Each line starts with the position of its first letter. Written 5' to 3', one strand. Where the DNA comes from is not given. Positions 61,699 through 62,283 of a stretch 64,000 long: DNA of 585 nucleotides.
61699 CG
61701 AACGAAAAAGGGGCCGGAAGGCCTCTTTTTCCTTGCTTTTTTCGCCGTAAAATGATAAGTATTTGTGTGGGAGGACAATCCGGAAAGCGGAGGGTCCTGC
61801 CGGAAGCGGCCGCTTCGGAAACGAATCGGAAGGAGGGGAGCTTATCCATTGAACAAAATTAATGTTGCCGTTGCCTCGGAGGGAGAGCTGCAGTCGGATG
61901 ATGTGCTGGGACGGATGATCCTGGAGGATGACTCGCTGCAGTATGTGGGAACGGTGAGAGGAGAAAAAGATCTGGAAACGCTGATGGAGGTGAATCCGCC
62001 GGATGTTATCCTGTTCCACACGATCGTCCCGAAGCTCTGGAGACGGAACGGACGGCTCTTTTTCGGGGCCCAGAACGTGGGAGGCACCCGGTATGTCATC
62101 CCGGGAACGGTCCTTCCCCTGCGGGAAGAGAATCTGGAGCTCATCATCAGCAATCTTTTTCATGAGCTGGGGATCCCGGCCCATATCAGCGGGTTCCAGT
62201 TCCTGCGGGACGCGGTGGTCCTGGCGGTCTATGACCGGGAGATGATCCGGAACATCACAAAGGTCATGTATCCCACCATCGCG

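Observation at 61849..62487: Spo0A with a dead, half-deleted receiver but intact DNA-binding domain: likely a phosphorylation-independent master regulator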

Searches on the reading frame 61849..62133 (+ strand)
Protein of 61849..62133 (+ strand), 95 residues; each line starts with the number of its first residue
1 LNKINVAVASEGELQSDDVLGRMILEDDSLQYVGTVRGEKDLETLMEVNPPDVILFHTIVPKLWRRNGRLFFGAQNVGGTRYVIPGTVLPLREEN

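Call 78: search_protein_representatives(protein=window:61849-62133:+)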
Query: 95 residues. Proteins with E-value up to 0.001 (for the whole library): 6; up to 1e-10: 4; up to 1e-30: 2. The best 6 are listed.
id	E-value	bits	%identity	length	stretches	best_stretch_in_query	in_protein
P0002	1.7e-46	172.1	85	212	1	1-95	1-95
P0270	1.5e-32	127.4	86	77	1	1-72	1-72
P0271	5.2e-15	71.3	62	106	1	1-66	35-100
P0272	7.9e-12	61.1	27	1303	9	29-79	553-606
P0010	4.8e-08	49.0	35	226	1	1-83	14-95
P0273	1.1e-04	38.2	40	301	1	1-64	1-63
